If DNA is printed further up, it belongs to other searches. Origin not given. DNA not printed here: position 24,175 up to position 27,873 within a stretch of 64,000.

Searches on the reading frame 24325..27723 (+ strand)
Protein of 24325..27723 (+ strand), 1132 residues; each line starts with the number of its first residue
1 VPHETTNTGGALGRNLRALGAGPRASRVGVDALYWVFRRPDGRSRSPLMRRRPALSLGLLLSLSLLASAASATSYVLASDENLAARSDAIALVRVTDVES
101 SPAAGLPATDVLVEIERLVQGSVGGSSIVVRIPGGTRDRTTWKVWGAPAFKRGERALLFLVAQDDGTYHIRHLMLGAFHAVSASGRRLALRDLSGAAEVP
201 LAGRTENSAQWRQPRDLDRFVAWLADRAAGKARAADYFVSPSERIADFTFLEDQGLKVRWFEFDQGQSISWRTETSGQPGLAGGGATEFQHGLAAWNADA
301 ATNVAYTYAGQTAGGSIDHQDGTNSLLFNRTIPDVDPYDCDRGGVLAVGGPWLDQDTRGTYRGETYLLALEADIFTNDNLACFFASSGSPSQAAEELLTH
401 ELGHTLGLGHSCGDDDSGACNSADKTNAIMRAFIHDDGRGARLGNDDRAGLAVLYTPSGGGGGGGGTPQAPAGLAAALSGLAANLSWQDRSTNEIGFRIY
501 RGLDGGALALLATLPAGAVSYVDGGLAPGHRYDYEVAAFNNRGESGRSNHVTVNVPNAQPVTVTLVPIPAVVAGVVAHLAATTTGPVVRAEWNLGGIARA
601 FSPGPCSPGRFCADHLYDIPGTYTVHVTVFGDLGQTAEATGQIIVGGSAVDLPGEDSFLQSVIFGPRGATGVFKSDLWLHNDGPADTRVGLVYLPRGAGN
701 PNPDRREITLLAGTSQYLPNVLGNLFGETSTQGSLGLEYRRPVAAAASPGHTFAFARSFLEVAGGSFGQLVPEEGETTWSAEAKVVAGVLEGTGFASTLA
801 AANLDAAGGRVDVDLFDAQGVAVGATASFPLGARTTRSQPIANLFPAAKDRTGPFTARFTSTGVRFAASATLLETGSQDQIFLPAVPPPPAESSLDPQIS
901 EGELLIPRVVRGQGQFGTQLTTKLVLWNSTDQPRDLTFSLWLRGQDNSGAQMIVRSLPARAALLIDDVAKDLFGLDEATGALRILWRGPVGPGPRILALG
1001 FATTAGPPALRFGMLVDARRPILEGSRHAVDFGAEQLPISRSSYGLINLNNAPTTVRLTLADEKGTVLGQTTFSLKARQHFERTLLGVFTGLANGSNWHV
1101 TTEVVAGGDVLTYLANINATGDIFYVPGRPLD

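Call 39: search_protein_families(library=pfam, proteins=[window:24325-27723:+], max_evalue=0.001)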
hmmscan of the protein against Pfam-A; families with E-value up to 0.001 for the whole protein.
window:24325-27723:+ (1132 aa): 4 families
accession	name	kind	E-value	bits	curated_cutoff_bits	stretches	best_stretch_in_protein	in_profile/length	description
PF00801.26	PKD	-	8.2e-05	23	23.5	1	576-639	16-75/80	PKD domain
PF00413.30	Peptidase_M10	-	0.00017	22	24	1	394-455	108-158/159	Matrixin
PF13688.12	Reprolysin_5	-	0.00055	20.7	27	0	392-430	139-184/196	Metallo-peptidase family M12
PF00041.27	fn3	-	0.00086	19.9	25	0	474-553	6-83/84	Fibronectin type III domain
